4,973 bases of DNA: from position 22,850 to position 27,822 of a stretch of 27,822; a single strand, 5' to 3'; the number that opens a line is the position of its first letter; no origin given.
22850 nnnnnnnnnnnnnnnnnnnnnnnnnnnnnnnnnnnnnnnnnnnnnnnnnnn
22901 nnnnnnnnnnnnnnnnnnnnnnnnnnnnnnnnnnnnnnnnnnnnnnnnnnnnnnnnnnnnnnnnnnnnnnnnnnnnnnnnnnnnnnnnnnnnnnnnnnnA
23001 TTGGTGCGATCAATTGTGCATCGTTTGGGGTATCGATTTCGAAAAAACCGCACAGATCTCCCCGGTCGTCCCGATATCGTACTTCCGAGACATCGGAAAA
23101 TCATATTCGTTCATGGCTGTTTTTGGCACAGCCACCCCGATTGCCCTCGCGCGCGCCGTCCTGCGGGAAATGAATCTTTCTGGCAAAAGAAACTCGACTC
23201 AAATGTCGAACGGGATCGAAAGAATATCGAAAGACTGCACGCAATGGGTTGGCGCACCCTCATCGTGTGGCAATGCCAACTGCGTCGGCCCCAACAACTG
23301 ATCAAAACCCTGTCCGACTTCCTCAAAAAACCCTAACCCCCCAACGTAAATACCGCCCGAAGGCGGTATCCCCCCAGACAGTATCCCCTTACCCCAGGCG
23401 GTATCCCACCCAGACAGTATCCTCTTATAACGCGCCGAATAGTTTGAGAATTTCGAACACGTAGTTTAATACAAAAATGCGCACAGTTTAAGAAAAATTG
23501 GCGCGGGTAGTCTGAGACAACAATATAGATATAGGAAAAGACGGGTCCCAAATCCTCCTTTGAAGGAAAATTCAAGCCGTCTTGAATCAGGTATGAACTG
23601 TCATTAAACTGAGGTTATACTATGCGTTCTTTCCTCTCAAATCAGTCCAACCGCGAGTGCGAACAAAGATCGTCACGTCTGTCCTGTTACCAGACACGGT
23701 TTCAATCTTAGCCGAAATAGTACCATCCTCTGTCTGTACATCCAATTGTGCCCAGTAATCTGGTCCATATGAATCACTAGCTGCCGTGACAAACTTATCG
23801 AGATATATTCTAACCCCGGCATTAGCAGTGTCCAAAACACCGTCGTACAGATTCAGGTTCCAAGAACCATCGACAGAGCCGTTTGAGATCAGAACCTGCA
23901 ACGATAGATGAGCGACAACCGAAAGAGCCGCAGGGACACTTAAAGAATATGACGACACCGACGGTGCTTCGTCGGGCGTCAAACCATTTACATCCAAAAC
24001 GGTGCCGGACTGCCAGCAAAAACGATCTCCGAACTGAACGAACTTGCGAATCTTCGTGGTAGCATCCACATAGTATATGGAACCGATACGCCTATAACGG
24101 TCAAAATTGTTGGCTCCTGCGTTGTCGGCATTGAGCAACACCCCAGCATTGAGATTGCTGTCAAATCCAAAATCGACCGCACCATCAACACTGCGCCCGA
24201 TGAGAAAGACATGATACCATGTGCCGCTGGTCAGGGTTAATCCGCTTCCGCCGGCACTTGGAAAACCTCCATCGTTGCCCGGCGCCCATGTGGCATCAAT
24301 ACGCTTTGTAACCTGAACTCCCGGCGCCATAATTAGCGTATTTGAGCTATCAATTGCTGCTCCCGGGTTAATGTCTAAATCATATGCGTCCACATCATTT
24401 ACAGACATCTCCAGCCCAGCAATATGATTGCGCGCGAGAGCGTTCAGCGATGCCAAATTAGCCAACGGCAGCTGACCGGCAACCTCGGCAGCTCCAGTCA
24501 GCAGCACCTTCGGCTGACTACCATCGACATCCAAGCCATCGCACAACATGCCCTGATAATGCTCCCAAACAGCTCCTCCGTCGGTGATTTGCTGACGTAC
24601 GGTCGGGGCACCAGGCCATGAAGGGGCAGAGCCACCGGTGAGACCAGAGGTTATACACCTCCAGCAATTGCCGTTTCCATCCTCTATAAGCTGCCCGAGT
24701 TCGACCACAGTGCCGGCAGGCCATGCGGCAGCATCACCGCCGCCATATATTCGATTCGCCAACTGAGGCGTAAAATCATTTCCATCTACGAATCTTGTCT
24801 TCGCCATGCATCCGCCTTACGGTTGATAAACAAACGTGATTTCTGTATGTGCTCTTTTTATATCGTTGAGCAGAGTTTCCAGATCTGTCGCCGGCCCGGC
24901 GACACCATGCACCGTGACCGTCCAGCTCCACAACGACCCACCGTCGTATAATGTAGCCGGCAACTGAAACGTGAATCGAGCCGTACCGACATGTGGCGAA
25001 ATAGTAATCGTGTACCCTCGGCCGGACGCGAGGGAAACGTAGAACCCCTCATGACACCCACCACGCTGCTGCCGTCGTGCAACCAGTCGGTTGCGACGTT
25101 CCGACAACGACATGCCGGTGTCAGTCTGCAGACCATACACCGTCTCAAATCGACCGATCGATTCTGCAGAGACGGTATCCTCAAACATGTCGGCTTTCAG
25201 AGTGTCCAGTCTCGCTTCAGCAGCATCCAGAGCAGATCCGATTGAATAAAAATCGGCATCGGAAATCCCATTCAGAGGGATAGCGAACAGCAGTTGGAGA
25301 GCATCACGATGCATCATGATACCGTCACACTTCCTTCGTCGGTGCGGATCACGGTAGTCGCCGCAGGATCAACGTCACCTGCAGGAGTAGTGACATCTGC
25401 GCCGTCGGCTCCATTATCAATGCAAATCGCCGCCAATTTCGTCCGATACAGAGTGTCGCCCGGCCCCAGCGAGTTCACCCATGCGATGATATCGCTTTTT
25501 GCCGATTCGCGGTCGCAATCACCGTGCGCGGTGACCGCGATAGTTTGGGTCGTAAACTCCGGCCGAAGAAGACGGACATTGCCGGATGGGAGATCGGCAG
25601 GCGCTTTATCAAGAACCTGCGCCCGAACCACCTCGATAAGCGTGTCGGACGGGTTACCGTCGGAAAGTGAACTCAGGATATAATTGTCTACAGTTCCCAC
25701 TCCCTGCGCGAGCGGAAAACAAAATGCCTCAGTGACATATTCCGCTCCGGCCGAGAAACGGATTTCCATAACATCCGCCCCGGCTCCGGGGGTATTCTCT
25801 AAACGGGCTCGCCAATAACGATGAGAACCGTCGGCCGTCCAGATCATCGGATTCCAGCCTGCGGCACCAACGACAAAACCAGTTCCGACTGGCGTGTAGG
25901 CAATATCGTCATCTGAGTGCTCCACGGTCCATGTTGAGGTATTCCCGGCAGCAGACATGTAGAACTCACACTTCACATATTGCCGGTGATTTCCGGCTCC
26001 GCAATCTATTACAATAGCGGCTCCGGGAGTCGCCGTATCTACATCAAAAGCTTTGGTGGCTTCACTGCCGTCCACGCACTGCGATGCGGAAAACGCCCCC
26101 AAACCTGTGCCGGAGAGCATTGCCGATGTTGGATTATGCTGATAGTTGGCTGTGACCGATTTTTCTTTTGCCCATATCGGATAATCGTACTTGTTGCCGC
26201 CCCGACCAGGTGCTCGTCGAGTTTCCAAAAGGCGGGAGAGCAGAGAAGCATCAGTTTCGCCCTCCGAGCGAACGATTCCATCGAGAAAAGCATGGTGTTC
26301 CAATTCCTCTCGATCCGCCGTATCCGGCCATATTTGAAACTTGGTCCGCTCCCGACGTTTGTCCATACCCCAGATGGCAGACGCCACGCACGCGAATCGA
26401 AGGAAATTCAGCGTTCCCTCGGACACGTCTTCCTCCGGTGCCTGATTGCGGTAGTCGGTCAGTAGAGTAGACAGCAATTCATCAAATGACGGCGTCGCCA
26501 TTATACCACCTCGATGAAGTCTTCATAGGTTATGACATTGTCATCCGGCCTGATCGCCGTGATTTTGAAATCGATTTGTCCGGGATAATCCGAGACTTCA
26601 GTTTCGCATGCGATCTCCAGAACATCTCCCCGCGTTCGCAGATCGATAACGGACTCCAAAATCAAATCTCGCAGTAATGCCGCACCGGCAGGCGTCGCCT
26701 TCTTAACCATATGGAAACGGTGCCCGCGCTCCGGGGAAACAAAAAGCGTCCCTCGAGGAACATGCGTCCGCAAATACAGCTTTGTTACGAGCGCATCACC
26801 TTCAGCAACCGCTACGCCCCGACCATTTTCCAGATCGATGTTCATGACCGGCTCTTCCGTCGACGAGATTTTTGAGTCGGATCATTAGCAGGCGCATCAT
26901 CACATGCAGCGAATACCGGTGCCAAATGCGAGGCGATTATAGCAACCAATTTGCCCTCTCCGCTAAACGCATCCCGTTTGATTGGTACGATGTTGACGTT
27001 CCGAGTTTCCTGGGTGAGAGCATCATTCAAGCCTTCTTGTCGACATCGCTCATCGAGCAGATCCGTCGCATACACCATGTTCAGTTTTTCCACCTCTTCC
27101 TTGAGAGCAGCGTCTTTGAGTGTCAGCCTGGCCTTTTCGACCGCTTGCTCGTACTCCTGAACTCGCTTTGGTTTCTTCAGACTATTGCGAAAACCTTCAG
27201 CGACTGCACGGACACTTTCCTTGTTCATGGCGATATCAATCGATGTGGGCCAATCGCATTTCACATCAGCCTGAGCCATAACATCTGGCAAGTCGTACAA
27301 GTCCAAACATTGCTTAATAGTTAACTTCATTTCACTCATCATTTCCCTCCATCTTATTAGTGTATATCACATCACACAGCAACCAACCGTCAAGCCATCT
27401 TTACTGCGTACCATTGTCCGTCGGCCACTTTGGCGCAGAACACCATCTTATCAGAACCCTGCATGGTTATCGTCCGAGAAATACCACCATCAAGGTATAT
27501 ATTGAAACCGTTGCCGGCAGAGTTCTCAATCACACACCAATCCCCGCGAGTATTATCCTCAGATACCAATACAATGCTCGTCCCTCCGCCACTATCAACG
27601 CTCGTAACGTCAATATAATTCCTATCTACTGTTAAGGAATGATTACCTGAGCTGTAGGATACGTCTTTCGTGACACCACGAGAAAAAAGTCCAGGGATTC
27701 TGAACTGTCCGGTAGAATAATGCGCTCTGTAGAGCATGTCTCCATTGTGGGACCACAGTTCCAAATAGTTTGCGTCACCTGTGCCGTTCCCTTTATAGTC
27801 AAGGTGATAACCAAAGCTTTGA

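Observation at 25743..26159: Discoidin/F5-8C-like domain inserted inside the baseplate J wedge protein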

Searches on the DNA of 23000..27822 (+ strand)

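Call 15: search_dna_similar(query=window:23000-27822:+, collection=phages, mode=near)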
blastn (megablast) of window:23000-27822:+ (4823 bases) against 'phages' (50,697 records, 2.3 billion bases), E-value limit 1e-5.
No match.

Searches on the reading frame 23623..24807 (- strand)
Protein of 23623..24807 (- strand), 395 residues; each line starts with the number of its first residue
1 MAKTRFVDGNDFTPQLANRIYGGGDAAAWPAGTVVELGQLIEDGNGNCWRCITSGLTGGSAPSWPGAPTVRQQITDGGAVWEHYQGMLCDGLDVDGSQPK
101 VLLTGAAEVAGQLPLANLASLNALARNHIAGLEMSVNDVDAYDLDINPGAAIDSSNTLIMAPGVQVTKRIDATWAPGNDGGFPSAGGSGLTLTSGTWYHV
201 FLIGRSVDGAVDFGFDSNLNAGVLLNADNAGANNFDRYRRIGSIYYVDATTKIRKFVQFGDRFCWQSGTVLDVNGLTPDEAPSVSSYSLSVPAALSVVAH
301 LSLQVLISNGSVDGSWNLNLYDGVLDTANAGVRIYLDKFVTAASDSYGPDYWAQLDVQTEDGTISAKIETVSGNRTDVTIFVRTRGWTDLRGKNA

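Call 3: search_protein_families(library=pfam, proteins=[window:23623-24807:-], max_evalue=1)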
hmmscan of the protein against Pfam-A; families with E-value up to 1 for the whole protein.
window:23623-24807:- (395 aa): 0 families

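Call 4: search_protein_families(library=phrogs, proteins=[window:23623-24807:-], max_evalue=0.01)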
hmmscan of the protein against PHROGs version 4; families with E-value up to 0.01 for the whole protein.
window:23623-24807:- (395 aa): 1 family
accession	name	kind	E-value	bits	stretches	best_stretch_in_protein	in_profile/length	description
phrog_20658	-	head and packaging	0.0063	17.2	0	42-85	150-191/211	head decoration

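Call 58: search_solved_structures(query=window:23623-24807:-, max_evalue=1)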
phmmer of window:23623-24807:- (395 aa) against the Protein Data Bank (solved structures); distinct sequences matched with E-value up to 1: 1.
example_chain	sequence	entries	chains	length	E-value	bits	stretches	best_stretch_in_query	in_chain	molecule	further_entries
1xp4_A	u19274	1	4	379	0.93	11.6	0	222-269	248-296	D-alanyl-D-alanine carboxypeptidase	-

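Call 64: search_protein_families(library=ncbifam, proteins=[window:23623-24807:-], max_evalue=0.1)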
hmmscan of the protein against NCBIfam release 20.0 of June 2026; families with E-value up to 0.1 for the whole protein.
window:23623-24807:- (395 aa): 0 families

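Call 73: search_dna_similar(query=window:23623-24807:-, collection=phages, mode=protein, max_evalue=0.01, max_rows=15)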
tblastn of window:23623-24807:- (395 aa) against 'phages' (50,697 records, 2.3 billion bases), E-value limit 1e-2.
Records with a match: 7; places in all: 7; records where one place covers at least 80% of the query: 0.
Best place of each record, by identity: <60% 7.
By first word of the organism name: Agrobacterium 2; Bradyrhizobium 1; Caudoviricetes 1; Microcystis 1; Rhizobium 1; Tunturiibacter 1.
By host as written in the record: Agrobacterium tumefaciens C58 2; Bradyrhizobium japonicum S10J 1; - 1; Microcystis wesenbergii 1; Rhizobium etli Y1_10 1; Tunturiibacter psychrotolerans X5P2 1.
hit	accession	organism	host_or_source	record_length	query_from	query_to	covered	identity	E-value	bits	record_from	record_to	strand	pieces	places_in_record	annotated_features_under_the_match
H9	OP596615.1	Bradyrhizobium phage ppBjS10J-1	Bradyrhizobium japonicum S10J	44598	127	393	68%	27.4%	1e-4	50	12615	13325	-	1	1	hypothetical protein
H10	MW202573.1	Caudoviricetes sp.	Manatee Spring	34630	126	311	47%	33.9%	2e-11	72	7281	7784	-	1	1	hypothetical protein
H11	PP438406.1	Microcystis phage Mwe-JY13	Microcystis wesenbergii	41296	126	312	47%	32.3%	7e-11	70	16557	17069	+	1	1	hypothetical protein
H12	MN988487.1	Rhizobium phage RHph_Y1_10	Rhizobium etli Y1_10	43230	205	393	48%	27.7%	8e-4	48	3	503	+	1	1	hypothetical protein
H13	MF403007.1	Agrobacterium phage Atu_ph04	Agrobacterium tumefaciens C58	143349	129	263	34%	32.2%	7e-3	45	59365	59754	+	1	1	none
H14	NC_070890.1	Agrobacterium phage Atu_ph04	Agrobacterium tumefaciens C58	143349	129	263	34%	32.2%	7e-3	45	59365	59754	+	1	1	none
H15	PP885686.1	Tunturiibacter phage Tunturi_3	Tunturiibacter psychrotolerans X5P2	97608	33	83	13%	45.1%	1e-2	44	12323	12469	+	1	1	tail protein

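Call 74: get_annotated_region(hit=H11, flank=4000)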
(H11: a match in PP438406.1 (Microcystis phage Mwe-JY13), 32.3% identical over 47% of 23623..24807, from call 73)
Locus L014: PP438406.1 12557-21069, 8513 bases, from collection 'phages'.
description: Microcystis phage Mwe-JY13, complete genome.
organism: Microcystis phage Mwe-JY13 (NCBI taxid 3128147)
taxonomy: Viruses; Duplodnaviria; Heunggongvirae; Uroviricota; Caudoviricetes
host: Microcystis wesenbergii; source: China; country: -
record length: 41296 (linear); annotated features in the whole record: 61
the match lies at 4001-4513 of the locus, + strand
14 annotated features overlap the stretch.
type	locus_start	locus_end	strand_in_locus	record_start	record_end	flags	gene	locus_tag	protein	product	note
CDS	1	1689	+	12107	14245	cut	-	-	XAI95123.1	hypothetical protein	-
CDS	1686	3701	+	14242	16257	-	-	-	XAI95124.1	hypothetical protein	-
CDS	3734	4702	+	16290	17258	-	-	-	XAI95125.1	hypothetical protein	-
CDS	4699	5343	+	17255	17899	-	-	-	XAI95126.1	hypothetical protein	-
CDS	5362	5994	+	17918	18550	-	-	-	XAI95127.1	putative endolysin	-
CDS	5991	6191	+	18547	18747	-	-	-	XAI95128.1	hypothetical protein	-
CDS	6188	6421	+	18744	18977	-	-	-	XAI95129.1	hypothetical protein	-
CDS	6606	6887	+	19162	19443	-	-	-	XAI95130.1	hypothetical protein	-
CDS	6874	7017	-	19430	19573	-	-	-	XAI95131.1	hypothetical protein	-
CDS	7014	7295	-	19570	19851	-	-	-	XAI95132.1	hypothetical protein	-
CDS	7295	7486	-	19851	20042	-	-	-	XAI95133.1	hypothetical protein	-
CDS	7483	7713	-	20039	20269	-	-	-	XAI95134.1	hypothetical protein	-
CDS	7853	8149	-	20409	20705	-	-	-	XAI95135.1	hypothetical protein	-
CDS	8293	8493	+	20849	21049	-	-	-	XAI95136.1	hypothetical protein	-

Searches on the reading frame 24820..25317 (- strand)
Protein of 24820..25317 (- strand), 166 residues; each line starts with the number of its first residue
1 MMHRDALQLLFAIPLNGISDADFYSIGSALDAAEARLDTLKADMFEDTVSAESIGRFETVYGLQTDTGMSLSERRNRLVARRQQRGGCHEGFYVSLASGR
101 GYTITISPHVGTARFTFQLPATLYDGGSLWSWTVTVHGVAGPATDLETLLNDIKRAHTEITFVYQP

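Call 3: search_protein_families(library=pfam, proteins=[window:24820-25317:-], max_evalue=1)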
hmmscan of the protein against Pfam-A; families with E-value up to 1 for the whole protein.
window:24820-25317:- (166 aa): 2 families
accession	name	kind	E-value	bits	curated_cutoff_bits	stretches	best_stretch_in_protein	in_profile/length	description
PF10076.14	Phage_Mu_Gp48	-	9.7e-18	64.9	37.4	1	24-165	22-150/150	Bacteriophage Mu-like, Gp48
PF24473.1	CON_HrpB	-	0.69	10.2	27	0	73-85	12-24/35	ATP-dependent RNA helicase HrpB, connector region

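Call 4: search_protein_families(library=phrogs, proteins=[window:24820-25317:-], max_evalue=0.01)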
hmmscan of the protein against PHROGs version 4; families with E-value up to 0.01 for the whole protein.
window:24820-25317:- (166 aa): 3 families
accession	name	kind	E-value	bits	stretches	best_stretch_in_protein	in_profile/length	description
phrog_203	-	tail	1.6e-23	84.1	1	21-165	36-200/224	baseplate wedge subunit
phrog_521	-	tail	2.2e-08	34.2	1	25-86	50-111/534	tail protein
phrog_1160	-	tail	0.00042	20.2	1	23-85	40-103/528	baseplate protein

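Call 64: search_protein_families(library=ncbifam, proteins=[window:24820-25317:-], max_evalue=0.1)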
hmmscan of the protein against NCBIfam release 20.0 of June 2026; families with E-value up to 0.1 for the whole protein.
window:24820-25317:- (166 aa): 0 families
